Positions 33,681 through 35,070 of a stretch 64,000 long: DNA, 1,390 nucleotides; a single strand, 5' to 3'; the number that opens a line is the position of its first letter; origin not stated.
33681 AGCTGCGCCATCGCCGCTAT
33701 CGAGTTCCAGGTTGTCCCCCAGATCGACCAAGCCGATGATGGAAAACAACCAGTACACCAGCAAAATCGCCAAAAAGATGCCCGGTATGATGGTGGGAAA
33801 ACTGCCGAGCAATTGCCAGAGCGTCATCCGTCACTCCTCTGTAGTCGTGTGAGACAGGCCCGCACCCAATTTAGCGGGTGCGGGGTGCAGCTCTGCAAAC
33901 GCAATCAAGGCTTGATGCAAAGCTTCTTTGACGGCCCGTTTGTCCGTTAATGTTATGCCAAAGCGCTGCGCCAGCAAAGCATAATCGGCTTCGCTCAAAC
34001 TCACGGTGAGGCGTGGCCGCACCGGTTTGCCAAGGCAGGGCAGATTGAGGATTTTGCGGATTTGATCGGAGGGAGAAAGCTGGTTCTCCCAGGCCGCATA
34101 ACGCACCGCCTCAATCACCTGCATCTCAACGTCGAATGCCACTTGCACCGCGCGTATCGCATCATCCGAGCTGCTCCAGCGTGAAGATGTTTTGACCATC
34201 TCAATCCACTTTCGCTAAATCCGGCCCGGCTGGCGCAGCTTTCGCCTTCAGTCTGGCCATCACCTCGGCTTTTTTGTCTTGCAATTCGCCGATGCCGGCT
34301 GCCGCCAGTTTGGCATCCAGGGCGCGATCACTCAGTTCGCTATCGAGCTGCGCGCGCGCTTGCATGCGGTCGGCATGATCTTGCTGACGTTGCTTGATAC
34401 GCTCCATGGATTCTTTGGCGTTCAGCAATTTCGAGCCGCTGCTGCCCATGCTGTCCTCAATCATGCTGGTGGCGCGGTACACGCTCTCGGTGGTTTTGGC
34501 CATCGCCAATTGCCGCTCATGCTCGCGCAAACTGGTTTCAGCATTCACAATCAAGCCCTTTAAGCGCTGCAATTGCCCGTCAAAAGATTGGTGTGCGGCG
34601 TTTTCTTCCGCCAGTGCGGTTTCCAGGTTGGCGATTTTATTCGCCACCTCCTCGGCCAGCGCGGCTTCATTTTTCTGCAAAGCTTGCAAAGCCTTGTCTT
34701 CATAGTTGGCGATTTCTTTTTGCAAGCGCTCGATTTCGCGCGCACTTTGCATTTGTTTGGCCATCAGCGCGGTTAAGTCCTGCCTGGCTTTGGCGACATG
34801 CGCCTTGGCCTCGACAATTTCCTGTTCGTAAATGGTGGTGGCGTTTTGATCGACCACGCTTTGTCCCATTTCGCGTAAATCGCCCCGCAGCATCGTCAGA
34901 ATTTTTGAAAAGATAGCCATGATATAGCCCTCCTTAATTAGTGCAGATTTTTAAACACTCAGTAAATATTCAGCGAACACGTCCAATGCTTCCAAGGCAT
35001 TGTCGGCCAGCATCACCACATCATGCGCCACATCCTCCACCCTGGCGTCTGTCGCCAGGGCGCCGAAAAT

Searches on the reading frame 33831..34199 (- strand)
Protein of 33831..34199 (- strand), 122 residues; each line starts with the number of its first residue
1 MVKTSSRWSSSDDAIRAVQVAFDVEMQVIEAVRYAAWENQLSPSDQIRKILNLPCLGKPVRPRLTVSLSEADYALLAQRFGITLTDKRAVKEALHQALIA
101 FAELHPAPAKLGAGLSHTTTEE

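Call 4: search_protein_families(library=pfam, proteins=[window:33831-34199:-], max_evalue=0.01)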
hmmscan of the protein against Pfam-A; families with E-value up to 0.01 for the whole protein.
window:33831-34199:- (122 aa): 0 families

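Call 5: search_protein_families(library=padloc, proteins=[window:33831-34199:-], max_evalue=0.01)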
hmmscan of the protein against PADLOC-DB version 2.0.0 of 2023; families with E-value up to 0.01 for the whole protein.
window:33831-34199:- (122 aa): 0 families

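Call 6: search_protein_families(library=ncbifam, proteins=[window:33831-34199:-], max_evalue=0.01)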
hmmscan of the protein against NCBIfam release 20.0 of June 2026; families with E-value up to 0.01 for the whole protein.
window:33831-34199:- (122 aa): 0 families

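Call 27: search_solved_structures(query=window:33831-34199:-, max_evalue=10)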
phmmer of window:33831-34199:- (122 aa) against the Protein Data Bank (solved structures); distinct sequences matched with E-value up to 10: 7.
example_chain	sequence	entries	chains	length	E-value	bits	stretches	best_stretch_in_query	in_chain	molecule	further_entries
3j7z_5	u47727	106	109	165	0.6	13.8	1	32-80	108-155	50S ribosomal protein L10 | Large ribosomal subunit protein uL10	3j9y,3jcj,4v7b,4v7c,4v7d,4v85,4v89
3j9z_LD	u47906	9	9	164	0.6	13.8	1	32-80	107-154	50S ribosomal protein L10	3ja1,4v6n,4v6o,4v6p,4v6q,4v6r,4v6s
5gad_I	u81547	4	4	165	0.6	13.8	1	32-80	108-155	50S ribosomal protein L10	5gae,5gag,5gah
5h5u_I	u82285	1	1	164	0.61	13.8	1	32-80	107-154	50S ribosomal protein L10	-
7rus_A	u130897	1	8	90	1.4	12.6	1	81-114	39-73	DUF3107 domain-containing protein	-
7rur_A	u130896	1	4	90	1.4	12.6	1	81-114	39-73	Conserved protein of uncharacterized function, TB9.4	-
9nip_A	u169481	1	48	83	1.6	12.4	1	81-113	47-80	Small RNA-Binding protein (SRB)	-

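Call 29: find_homologous_proteins(query=window:33831-34199:-, max_evalue=0.001)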
Query window:33831-34199:- (122 aa): 552 proteins with E <= 0.001 among 582 candidates; the best 120 are listed.
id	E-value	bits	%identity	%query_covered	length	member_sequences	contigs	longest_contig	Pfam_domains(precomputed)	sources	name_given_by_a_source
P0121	3.8e-64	232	91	100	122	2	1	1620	-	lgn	-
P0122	1.7e-60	220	86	100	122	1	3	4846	-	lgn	-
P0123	4.3e-59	215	87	100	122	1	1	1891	-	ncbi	-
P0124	3.9e-51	190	81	90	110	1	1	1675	-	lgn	-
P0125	1.5e-47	178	76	91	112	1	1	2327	-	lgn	-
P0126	3.0e-44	168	80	84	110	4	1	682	-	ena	-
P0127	3.1e-44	168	77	84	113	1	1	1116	-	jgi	jgi:hypothetical protein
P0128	3.4e-44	168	78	84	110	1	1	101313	-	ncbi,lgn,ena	-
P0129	1.2e-43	166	78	84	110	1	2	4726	-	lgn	-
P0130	1.4e-43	166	75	84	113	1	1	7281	-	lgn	-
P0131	1.5e-43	165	80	84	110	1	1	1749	-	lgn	-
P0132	3.9e-43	164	78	84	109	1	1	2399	-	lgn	-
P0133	4.5e-43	164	74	84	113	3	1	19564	-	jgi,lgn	jgi:hypothetical protein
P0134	5.6e-43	164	75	90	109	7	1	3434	-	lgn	-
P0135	6.0e-43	164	76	84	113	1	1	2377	-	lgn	-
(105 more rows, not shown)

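Call 36: predict_structure(alignment_id=A2)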
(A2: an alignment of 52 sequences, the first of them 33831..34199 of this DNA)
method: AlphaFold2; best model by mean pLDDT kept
length: 122 residues; sequences in the alignment: 52
mean_pLDDT: 67.1   pTM: 0.35
mean pLDDT of the five models: 67.1, 64.9, 63.6, 62.6, 60.5
residues with pLDDT >= 90: 0; 70-90: 67; 50-70: 41; < 50: 14
segments of 3 or more residues with pLDDT < 50: 112-122
pLDDT, mean of each block of 10 residues (from residue 1): 53 65 69 74 75 65 60 82 78 78 67 44 42
secondary structure, 60 per line:
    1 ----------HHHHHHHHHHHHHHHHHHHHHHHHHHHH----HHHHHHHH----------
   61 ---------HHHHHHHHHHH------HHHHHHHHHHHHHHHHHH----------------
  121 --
elements in order: H11-38 H43-50 H70-80 H87-104
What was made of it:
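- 33831..34199 (-): 122-aa conserved protein with a ribbon-helix-helix-like C-terminal half; inferred operon autoregulator. AF2 model shows an extended segment followed by two helices at residues 61-104 (call 36).
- On Ribbon-helix-helix transcription factors (122-aa protein): AF2 pLDDT 67; an extended segment plus two helices at residues 61-104 (call 36).
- Tried and rejected: It was dropped because the model makes residues 11-38 one long helix (call 36).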

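Call 38: search_protein_families(library=pfam, alignment_id=A2, max_evalue=1)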
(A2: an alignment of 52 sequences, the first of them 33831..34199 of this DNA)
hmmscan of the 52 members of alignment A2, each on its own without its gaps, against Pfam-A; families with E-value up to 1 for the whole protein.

A. member 1, window:33831-34199:- (122 aa): 1 family
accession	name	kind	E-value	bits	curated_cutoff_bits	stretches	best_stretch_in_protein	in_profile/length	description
PF02881.24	SRP54_N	-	0.018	15.7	22.4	1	20-52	39-72/75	SRP54-type protein, helical bundle domain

B. families by the number of members that match (of 52 scanned): 12 families
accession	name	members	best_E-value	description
PF02881.24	SRP54_N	19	0.0037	SRP54-type protein, helical bundle domain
PF19891.5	DUF6364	6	0.074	Family of unknown function (DUF6364)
PF01402.27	RHH_1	4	0.027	Ribbon-helix-helix protein, copG family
PF07363.16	DUF1484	3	0.073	Protein of unknown function (DUF1484)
PF22513.2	FitA-like_RHH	2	0.003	Antitoxin FitA-like, ribbon-helix-helix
PF21550.3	MTIP_N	2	0.22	Myosin A tail domain interacting protein, N-terminal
PF18007.7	Rv3651-like_N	1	0.017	Rv3651-like, N-terminal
PF20704.4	KH_NucS_shadow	1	0.061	NucS shadow ORF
PF08808.17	RES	1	0.094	RES domain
PF25361.1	AAA_lid_RFC1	1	0.096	RFC1-like, AAA+ ATPase lid domain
PF12644.12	DUF3782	1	0.13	Protein of unknown function (DUF3782)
PF02775.26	TPP_enzyme_C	1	0.23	Thiamine pyrophosphate enzyme, C-terminal TPP binding domain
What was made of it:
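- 33831..34199 (-): Sub-threshold RHH_1 and FitA-like hits (call 38).
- On Ribbon-helix-helix transcription factors (122-aa protein): Pfam RHH_1 and FitA-like hits are sub-threshold, in 6 of 52 members (call 38).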

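Call 39: search_solved_structures(query=A2, max_evalue=10, show_alignments=2)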
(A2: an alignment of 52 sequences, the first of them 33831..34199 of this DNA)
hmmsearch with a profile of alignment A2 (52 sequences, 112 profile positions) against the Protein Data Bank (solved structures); distinct sequences matched with E-value up to 10: 1.
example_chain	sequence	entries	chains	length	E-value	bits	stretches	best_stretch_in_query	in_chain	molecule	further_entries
4yxx_A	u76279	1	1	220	0.15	15.4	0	11-52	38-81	dTor_6x35L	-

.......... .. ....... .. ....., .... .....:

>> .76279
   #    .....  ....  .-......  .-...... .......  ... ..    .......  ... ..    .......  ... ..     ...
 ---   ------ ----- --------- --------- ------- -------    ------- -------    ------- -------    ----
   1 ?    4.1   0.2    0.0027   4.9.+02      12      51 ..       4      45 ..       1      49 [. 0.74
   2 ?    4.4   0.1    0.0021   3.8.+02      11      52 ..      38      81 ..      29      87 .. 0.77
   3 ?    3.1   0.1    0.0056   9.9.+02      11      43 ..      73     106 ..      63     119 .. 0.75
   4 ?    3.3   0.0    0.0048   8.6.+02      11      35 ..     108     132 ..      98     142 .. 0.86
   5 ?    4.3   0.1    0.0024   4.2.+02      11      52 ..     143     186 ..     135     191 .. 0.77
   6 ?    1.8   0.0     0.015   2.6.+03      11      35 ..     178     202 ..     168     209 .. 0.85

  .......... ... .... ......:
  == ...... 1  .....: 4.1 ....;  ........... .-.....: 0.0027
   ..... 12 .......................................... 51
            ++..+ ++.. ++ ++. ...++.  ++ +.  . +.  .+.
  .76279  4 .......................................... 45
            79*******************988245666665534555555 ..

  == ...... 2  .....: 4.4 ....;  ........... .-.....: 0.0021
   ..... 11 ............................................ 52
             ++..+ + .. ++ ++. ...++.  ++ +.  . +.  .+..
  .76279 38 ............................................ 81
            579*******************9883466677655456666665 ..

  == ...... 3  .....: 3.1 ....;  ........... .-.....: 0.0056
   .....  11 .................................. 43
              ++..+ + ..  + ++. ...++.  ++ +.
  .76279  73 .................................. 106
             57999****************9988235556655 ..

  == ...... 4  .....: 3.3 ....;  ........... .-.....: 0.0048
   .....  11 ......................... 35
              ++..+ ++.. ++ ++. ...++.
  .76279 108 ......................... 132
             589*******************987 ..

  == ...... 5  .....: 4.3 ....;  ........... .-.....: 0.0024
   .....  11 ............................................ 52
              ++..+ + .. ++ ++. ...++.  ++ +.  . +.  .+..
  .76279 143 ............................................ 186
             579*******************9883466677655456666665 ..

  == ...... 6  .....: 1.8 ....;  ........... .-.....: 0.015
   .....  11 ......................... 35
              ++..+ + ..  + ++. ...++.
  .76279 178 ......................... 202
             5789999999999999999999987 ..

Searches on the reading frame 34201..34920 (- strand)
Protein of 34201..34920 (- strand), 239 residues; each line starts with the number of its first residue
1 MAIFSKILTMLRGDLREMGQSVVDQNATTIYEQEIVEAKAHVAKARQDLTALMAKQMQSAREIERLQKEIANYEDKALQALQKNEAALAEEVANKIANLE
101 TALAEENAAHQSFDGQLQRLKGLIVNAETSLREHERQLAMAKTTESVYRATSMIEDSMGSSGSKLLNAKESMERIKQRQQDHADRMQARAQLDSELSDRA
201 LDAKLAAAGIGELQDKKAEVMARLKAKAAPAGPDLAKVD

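Call 4: search_protein_families(library=pfam, proteins=[window:34201-34920:-], max_evalue=0.01)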
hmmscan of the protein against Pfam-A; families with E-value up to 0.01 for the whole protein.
window:34201-34920:- (239 aa): 1 family
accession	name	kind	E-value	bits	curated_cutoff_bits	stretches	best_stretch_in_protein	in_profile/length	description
PF04012.17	PspA_IM30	-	5.8e-33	114.8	33.9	1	3-227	2-217/220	PspA/IM30 family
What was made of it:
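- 34201..34920 (-): PspA/IM30 (bacterial ESCRT-III) homologue, YjfJ/BacB type. Pfam PF04012 E=6e-33, 114.8 bits against a cut-off of 33.9 (call 4).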

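Call 5: search_protein_families(library=padloc, proteins=[window:34201-34920:-], max_evalue=0.01)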
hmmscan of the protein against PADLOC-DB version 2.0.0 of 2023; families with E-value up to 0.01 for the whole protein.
window:34201-34920:- (239 aa): 5 families
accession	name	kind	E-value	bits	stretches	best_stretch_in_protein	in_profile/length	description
PDLC02471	BrxC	-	0.00046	16.4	1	31-182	990-1138/1190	BrxC-PglY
PDLC03865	LmuB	-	0.00052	16.3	1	26-197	573-743/1007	-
PDLC00519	JetC1|JetC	-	0.0015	14.8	1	20-191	264-430/1097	DUF3584 domain; MukB-like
PDLC00580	JetC3|JetC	-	0.0017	14.7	1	26-199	291-465/1068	DUF3584 domain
PDLC00517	JetC1|JetC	-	0.0046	13.3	1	22-224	687-882/1119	DUF3584 domain; MukB-like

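Call 6: search_protein_families(library=ncbifam, proteins=[window:34201-34920:-], max_evalue=0.01)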
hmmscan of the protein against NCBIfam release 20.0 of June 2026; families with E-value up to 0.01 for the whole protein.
window:34201-34920:- (239 aa): 2 families
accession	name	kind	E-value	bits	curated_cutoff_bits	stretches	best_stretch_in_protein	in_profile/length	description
TIGR02168.1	SMC_prok_B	equivalog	3.6e-05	21.7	567.35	1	6-224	700-926/1181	chromosome segregation protein SMC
TIGR02977.1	phageshock_pspA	equivalog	0.0078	16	242.95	0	35-207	33-199/219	phage shock protein PspA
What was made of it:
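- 34201..34920 (-): Only 16 bits against the canonical E. coli-type PspA equivalog TIGR02977 (call 6).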
